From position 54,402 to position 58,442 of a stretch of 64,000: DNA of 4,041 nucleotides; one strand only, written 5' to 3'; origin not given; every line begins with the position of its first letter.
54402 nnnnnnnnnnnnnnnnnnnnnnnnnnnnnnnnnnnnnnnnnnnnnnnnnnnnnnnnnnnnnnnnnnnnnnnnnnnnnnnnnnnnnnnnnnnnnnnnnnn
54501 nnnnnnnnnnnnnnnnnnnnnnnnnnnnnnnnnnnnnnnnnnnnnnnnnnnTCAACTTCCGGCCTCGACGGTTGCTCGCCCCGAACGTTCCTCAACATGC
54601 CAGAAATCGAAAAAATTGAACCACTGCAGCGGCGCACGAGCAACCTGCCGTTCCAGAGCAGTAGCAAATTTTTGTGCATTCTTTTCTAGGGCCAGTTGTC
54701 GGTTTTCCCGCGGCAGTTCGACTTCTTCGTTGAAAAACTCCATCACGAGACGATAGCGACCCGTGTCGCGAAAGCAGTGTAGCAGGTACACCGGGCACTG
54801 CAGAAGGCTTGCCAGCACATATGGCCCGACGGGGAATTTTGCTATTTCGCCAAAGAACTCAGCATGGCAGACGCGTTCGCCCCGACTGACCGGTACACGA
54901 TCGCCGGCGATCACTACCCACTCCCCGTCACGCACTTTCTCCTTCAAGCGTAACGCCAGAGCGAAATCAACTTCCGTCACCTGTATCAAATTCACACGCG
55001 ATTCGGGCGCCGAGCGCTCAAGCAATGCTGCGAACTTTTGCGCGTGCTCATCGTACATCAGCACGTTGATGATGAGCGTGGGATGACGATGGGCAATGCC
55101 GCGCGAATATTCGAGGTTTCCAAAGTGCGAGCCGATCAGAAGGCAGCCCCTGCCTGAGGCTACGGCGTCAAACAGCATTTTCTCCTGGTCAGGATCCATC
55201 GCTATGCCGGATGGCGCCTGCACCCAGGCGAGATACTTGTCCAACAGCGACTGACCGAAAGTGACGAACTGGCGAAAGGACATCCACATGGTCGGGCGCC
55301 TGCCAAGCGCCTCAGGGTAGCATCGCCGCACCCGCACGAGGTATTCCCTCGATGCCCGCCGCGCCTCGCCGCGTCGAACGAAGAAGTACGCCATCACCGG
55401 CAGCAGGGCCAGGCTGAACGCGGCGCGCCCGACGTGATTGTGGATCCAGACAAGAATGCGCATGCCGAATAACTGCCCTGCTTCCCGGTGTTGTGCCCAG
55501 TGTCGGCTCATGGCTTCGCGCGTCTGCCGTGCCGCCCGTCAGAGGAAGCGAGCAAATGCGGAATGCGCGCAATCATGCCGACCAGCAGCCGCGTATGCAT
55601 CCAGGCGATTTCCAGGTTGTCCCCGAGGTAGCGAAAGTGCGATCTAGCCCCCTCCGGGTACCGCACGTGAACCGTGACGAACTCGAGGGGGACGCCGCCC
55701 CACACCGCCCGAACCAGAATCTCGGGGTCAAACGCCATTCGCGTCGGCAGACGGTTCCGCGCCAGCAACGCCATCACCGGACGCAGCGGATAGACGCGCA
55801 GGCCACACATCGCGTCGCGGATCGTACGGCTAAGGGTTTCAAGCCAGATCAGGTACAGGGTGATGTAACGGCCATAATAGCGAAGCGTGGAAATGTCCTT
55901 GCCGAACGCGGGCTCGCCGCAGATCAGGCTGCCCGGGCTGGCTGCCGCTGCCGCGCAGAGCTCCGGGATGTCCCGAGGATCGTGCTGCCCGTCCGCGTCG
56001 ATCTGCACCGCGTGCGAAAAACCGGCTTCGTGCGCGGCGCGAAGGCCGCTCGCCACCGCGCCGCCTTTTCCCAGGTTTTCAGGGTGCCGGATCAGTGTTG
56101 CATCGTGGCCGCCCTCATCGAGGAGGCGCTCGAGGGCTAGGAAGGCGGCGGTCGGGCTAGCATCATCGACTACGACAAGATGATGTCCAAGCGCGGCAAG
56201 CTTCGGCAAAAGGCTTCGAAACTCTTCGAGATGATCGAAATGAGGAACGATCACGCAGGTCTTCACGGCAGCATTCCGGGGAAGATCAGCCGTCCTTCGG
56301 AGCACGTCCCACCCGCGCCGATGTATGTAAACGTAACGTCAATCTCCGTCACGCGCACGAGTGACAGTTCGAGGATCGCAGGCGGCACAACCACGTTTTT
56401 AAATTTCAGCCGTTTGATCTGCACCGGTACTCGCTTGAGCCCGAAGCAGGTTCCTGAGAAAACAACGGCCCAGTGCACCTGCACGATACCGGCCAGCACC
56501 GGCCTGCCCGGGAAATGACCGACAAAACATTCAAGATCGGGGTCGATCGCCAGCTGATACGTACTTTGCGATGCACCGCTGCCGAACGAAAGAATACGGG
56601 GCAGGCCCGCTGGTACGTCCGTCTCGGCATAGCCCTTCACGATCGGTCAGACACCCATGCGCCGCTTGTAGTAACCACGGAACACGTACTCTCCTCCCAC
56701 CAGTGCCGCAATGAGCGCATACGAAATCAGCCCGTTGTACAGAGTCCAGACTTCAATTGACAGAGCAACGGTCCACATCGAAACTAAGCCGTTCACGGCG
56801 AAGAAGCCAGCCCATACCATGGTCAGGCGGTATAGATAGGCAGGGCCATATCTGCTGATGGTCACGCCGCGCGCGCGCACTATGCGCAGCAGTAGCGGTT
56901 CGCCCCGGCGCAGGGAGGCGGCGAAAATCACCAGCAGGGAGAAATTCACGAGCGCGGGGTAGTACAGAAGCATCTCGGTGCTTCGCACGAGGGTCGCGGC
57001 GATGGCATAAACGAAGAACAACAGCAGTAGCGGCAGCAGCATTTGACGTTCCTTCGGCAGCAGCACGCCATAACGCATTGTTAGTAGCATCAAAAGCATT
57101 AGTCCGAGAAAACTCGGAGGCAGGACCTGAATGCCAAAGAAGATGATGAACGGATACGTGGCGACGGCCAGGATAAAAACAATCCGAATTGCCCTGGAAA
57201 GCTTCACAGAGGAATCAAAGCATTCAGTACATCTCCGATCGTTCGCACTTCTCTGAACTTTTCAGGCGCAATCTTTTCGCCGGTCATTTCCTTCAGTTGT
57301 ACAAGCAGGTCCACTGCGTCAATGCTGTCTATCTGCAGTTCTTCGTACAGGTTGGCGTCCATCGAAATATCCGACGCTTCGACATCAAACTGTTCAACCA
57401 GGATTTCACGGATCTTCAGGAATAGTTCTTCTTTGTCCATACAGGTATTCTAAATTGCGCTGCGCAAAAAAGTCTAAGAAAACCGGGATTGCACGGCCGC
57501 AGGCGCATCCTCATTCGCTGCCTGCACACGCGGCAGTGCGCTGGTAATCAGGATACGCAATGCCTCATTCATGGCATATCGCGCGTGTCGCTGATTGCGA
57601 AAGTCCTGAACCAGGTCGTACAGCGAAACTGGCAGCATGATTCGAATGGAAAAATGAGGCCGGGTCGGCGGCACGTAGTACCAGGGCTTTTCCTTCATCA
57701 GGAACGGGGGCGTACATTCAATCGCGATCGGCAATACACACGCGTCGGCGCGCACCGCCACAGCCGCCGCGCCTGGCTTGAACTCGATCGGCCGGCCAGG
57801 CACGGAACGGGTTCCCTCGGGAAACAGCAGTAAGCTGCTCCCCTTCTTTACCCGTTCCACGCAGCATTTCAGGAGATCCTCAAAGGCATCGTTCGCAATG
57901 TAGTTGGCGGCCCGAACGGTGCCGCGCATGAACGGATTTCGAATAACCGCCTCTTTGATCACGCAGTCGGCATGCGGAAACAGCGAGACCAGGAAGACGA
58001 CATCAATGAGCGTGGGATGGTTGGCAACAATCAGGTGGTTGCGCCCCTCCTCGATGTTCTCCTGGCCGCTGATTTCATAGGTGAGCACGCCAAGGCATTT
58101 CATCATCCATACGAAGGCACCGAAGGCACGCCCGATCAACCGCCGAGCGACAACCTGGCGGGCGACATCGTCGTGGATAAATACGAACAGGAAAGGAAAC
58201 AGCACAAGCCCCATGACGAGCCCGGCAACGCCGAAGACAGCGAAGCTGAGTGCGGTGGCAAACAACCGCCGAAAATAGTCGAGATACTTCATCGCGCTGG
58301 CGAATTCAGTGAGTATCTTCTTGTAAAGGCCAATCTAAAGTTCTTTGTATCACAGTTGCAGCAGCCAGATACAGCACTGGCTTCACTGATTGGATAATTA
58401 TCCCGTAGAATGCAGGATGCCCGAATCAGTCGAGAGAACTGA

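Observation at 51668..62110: Reduced, lower-GC aryl-polyene/xanthomonadin-like PKS-lipid island lacking starter-ligase and export genes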

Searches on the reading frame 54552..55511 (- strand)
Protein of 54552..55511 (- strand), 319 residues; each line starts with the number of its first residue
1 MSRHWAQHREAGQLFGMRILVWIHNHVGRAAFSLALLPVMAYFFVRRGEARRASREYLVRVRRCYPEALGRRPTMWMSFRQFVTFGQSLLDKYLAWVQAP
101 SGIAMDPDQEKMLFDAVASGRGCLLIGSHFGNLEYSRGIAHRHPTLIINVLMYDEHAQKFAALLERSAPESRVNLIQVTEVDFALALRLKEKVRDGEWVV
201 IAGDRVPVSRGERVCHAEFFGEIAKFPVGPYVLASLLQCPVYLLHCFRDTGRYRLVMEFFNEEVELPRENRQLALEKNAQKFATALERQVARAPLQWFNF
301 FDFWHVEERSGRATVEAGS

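Call 4: search_protein_families(library=pfam, proteins=[window:54552-55511:-], max_evalue=0.01)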
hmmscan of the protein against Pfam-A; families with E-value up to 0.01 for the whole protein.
window:54552-55511:- (319 aa): 1 family
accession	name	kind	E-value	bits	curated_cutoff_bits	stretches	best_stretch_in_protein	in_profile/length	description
PF03279.18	Lip_A_acyltrans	-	2.7e-10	40.4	22.3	1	81-302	79-291/295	Bacterial lipid A biosynthesis acyltransferase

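Call 6: search_protein_families(library=ncbifam, proteins=[window:54552-55511:-], max_evalue=0.001)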
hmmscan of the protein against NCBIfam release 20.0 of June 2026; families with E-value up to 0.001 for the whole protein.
window:54552-55511:- (319 aa): 6 families
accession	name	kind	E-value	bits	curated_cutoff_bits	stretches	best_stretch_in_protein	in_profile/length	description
NF005919.0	PRK07920.1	equivalog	3.1e-11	42.9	209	1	108-309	106-298/311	phosphatidylinositol mannoside acyltransferase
NF005120.0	PRK06553.1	equivalog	5.7e-09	35.7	273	1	118-305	129-307/308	lipid A biosynthesis lauroyl acyltransferase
NF006487.0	PRK08905.1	equivalog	4.1e-08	32.6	281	1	52-301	31-270/290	lysophospholipid acyltransferase family protein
NF005952.0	PRK08025.1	equivalog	1.6e-05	24.2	517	1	60-298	62-288/306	kdo(2)-lipid IV(A) palmitoleoyltransferase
TIGR02207.1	lipid_A_htrB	subfamily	7.9e-05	22.2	297.8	1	63-298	61-285/303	LpxL/LpxP family Kdo(2)-lipid IV(A) lauroyl/palmitoleoyl acyltransferase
NF004190.0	PRK05645.1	equivalog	0.00085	18.5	377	0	59-265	48-251/295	lysophospholipid acyltransferase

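Call 50: search_protein_families(library=pfam, max_evalue=1, proteins=[L086:4573-5220:-, L086:4241-4456:+, L086:1286-1714:+, L086:3-1118:+])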
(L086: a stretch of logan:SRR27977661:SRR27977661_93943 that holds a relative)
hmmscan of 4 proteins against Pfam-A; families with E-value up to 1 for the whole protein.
L086:4573-5220:- (215 aa): 2 families
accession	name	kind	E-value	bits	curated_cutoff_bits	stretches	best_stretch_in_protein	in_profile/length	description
PF03923.18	Lipoprotein_16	-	0.0011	19.1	25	1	99-208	44-148/159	Uncharacterized lipoprotein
PF12452.13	DUF3685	-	0.23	11.6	25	1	43-88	44-89/192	Protein of unknown function (DUF3685)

L086:4241-4456:+ (71 aa): 0 families

L086:1286-1714:+ (142 aa): 1 family
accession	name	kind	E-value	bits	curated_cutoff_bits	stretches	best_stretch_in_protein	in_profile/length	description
PF19574.5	LolA_3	-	3.8e-13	49.6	23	1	1-122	34-156/192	Outer membrane lipoprotein carrier protein LolA-like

L086:3-1118:+ (371 aa): 2 families
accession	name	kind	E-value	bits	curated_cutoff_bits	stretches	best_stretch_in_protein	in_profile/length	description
PF00501.34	AMP-binding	-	1.6e-17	63.9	29.9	1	44-214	156-338/384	AMP-binding enzyme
PF13193.12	AMP-binding_C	-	9.4e-05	23.7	24.5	1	278-344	4-76/76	AMP-binding enzyme C-terminal domain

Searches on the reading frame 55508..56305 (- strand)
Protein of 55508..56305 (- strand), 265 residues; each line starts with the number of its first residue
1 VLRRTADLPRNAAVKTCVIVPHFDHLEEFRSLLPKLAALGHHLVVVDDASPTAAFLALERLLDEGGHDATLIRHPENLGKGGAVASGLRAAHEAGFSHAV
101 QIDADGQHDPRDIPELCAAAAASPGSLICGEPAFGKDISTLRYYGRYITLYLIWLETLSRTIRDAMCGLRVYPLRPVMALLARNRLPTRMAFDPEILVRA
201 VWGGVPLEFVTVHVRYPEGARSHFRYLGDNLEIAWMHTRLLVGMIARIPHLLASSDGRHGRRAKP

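Call 4: search_protein_families(library=pfam, proteins=[window:55508-56305:-], max_evalue=0.01)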
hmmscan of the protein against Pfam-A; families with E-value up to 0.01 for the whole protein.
window:55508-56305:- (265 aa): 1 family
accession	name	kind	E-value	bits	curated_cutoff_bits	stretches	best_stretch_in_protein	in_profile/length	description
PF00535.33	Glycos_transf_2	-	2.1e-12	47.8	23.3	1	17-154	1-132/168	Glycosyl transferase family 2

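Call 6: search_protein_families(library=ncbifam, proteins=[window:55508-56305:-], max_evalue=0.001)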
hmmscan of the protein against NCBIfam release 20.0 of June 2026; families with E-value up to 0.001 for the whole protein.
window:55508-56305:- (265 aa): 2 families
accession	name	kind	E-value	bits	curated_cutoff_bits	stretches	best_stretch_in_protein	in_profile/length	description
NF058614.1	PPMAGASynPpgS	equivalog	3.1e-11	43.1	370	1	17-173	3-158/226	polyprenyl-phospho-N-acetylgalactosaminyl synthase PpgS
TIGR03965.1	mycofact_glyco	equivalog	2.5e-06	26.6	280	1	13-93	73-155/467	mycofactocin biosynthesis glycosyltransferase MftF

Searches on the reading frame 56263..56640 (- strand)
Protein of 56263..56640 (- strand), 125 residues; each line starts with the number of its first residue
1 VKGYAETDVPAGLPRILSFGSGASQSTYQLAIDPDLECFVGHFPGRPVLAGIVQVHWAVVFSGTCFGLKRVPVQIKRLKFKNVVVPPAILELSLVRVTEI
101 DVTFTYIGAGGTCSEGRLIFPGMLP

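Call 4: search_protein_families(library=pfam, proteins=[window:56263-56640:-], max_evalue=0.01)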
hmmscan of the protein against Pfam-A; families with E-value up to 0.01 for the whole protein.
window:56263-56640:- (125 aa): 2 families
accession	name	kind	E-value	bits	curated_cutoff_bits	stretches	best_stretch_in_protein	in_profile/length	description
PF22818.2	ApeI-like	-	2.7e-09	37.8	28.5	1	27-94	17-84/119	ApeI dehydratase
PF07977.19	FabA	-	4.9e-05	23.4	23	1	29-110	30-125/138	FabA-like domain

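Call 6: search_protein_families(library=ncbifam, proteins=[window:56263-56640:-], max_evalue=0.001)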
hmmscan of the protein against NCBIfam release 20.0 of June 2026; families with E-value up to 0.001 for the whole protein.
window:56263-56640:- (125 aa): 3 families
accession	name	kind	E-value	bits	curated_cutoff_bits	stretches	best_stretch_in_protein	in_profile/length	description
TIGR01750.1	fabZ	equivalog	0.00018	21.3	155.15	0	37-95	42-110/141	3-hydroxyacyl-ACP dehydratase FabZ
NF009667.0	PRK13188.1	equivalog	0.00025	19.8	465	1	38-93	362-425/464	bifunctional UDP-3-O-[3-hydroxymyristoyl] N-acetylglucosamine deacetylase/3-hydroxyacyl-ACP dehydratase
NF000582.1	PRK00006.1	equivalog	0.00036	20.5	113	0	37-96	41-107/137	3-hydroxyacyl-ACP dehydratase FabZ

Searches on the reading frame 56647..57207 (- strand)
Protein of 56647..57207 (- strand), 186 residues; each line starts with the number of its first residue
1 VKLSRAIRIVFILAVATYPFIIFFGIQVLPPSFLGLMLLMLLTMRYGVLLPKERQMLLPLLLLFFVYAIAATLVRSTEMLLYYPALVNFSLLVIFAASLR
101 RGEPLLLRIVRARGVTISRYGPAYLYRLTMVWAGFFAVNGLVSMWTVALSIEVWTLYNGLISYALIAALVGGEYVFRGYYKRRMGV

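Call 4: search_protein_families(library=pfam, proteins=[window:56647-57207:-], max_evalue=0.01)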
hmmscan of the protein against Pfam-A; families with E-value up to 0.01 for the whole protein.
window:56647-57207:- (186 aa): 0 families

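Call 6: search_protein_families(library=ncbifam, proteins=[window:56647-57207:-], max_evalue=0.001)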
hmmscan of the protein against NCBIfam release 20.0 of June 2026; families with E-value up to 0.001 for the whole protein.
window:56647-57207:- (186 aa): 0 families

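Call 50: search_protein_families(library=pfam, max_evalue=1, proteins=[window:56647-57207:-])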
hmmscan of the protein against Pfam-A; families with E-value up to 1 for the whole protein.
window:56647-57207:- (186 aa): 0 families

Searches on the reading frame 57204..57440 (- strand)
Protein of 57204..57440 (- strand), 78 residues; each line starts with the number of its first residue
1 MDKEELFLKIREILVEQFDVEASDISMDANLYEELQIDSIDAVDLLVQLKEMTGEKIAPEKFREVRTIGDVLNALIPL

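Call 4: search_protein_families(library=pfam, proteins=[window:57204-57440:-], max_evalue=0.01)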
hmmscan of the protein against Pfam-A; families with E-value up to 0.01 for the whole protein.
window:57204-57440:- (78 aa): 1 family
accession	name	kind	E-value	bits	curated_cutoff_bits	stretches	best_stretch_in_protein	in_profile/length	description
PF00550.31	PP-binding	-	1.8e-11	44.6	20.8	1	9-75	2-67/67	Phosphopantetheine attachment site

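Call 6: search_protein_families(library=ncbifam, proteins=[window:57204-57440:-], max_evalue=0.001)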
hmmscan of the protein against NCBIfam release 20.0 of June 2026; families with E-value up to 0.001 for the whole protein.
window:57204-57440:- (78 aa): 14 families
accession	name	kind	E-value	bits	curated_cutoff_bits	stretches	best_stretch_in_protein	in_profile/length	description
NF003757.0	PRK05350.1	equivalog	6e-31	106.4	65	1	1-75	2-76/83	acyl carrier protein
NF002150.0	PRK00982.1-4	subfamily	7.7e-16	58.1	66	1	1-73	1-73/80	acyl carrier protein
NF002148.0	PRK00982.1-2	subfamily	5.6e-14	51.7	71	1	3-74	2-73/79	acyl carrier protein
TIGR00517.1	acyl_carrier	equivalog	4e-12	45.8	70.45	1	4-73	2-71/77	acyl carrier protein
NF002147.0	PRK00982.1-1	equivalog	4.3e-10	39.3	84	1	2-73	4-75/83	acyl carrier protein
NF040636.1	AcpM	exception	7.1e-10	38.8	146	1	3-73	3-73/93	meromycolate extension acyl carrier protein AcpM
NF002151.0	PRK00982.1-5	equivalog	9.3e-09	35.3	92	1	8-72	6-70/78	acyl carrier protein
NF009104.0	PRK12449.1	equivalog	4.1e-08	33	70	1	1-76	1-76/80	acyl carrier protein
NF002149.0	PRK00982.1-3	equivalog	5.9e-08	32.5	106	1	9-69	7-67/78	acyl carrier protein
NF006031.0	PRK08172.1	equivalog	3.2e-06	27.7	76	1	9-73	8-72/82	acyl carrier protein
NF058660.1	cispen_ACP_AmcB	equivalog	1.9e-05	24.7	80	1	9-71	5-71/80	cispentacin biosynthesis acyl carrier protein AmcB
NF005079.0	PRK06508.1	equivalog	0.00011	22.5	83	1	7-64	5-62/93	acyl carrier protein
NF004533.0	PRK05883.1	equivalog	0.00024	20.9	72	1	9-75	27-93/100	acyl carrier protein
NF003464.0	PRK05087.1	equivalog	0.00025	21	68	1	10-61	7-58/78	D-alanine--poly(phosphoribitol) ligase subunit DltC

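Call 50: search_protein_families(library=pfam, max_evalue=1, proteins=[L086:4573-5220:-, L086:4241-4456:+, L086:1286-1714:+, L086:3-1118:+])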
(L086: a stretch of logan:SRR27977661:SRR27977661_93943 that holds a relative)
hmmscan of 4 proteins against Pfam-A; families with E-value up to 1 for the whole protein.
L086:4573-5220:- (215 aa): 2 families
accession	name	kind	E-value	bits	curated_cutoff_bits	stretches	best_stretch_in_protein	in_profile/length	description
PF03923.18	Lipoprotein_16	-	0.0011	19.1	25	1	99-208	44-148/159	Uncharacterized lipoprotein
PF12452.13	DUF3685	-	0.23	11.6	25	1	43-88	44-89/192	Protein of unknown function (DUF3685)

L086:4241-4456:+ (71 aa): 0 families

L086:1286-1714:+ (142 aa): 1 family
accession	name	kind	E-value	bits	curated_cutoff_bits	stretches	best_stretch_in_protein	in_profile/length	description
PF19574.5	LolA_3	-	3.8e-13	49.6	23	1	1-122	34-156/192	Outer membrane lipoprotein carrier protein LolA-like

L086:3-1118:+ (371 aa): 2 families
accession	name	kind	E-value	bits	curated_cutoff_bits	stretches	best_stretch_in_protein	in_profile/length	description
PF00501.34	AMP-binding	-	1.6e-17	63.9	29.9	1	44-214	156-338/384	AMP-binding enzyme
PF13193.12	AMP-binding_C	-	9.4e-05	23.7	24.5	1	278-344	4-76/76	AMP-binding enzyme C-terminal domain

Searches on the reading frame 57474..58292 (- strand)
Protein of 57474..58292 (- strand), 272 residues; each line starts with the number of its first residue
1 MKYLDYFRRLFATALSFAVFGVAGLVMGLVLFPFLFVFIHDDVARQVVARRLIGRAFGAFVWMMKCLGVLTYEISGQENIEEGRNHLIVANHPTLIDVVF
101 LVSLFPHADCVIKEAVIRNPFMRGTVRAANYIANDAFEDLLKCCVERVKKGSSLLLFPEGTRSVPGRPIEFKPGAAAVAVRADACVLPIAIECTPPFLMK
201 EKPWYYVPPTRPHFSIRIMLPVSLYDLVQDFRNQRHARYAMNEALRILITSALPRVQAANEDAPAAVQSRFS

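Call 4: search_protein_families(library=pfam, proteins=[window:57474-58292:-], max_evalue=0.01)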
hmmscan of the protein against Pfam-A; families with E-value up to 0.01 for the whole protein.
window:57474-58292:- (272 aa): 1 family
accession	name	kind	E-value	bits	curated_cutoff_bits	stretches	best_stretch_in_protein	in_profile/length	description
PF01553.26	Acyltransferase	-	8.2e-21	74.6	23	1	73-191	3-131/132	Acyltransferase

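Call 6: search_protein_families(library=ncbifam, proteins=[window:57474-58292:-], max_evalue=0.001)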
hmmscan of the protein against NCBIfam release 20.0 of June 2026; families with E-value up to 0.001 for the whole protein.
window:57474-58292:- (272 aa): 9 families
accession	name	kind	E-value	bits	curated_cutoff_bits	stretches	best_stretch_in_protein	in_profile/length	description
TIGR00530.1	AGP_acyltrn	subfamily_domain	4.4e-17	62.1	102.95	1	73-191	5-129/130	1-acylglycerol-3-phosphate O-acyltransferase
NF005291.0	PRK06814.1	equivalog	5.8e-15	54.3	1349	1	68-246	437-616/1140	acyl-[ACP]--phospholipid O-acyltransferase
NF005959.0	PRK08043.1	equivalog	3.5e-10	38.8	886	1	69-194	13-140/719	bifunctional acyl-ACP--phospholipid O-acyltransferase/long-chain-fatty-acid--ACP ligase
NF006386.0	PRK08633.1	equivalog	1.2e-09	36.4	1221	1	57-192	414-552/1147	acyl-[ACP]--phospholipid O-acyltransferase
NF052553.1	LyOrLpactfOlsABRUA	equivalog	9e-07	28.3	300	1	17-183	7-171/263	lyso-ornithine lipid O-acyltransferase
NF052552.1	LyOrLpactfOlsARHOCB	equivalog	5e-06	25.7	300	1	24-174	26-179/271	lyso-ornithine lipid O-acyltransferase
NF010621.0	PRK14014.1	domain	0.00011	21.4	186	1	56-107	59-110/301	acetyltransferase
NF058536.1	LPAAT_acyl_YihG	equivalog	0.00013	21.3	260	1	31-107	29-105/290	1-acylglycerol-3-phosphate O-acyltransferase, YihG family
NF011593.0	PRK15018.1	equivalog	0.00023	21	501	1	65-194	46-182/245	1-acylglycerol-3-phosphate O-acyltransferase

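Call 50: search_protein_families(library=pfam, max_evalue=1, proteins=[L086:4573-5220:-, L086:4241-4456:+, L086:1286-1714:+, L086:3-1118:+])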
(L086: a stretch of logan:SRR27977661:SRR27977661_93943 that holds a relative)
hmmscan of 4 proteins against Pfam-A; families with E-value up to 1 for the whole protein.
L086:4573-5220:- (215 aa): 2 families
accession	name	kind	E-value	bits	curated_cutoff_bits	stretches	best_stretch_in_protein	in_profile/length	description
PF03923.18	Lipoprotein_16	-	0.0011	19.1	25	1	99-208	44-148/159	Uncharacterized lipoprotein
PF12452.13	DUF3685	-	0.23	11.6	25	1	43-88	44-89/192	Protein of unknown function (DUF3685)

L086:4241-4456:+ (71 aa): 0 families

L086:1286-1714:+ (142 aa): 1 family
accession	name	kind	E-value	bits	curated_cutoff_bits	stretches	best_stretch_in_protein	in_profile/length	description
PF19574.5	LolA_3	-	3.8e-13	49.6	23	1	1-122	34-156/192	Outer membrane lipoprotein carrier protein LolA-like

L086:3-1118:+ (371 aa): 2 families
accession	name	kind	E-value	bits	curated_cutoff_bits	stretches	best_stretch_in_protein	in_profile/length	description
PF00501.34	AMP-binding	-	1.6e-17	63.9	29.9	1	44-214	156-338/384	AMP-binding enzyme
PF13193.12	AMP-binding_C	-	9.4e-05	23.7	24.5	1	278-344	4-76/76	AMP-binding enzyme C-terminal domain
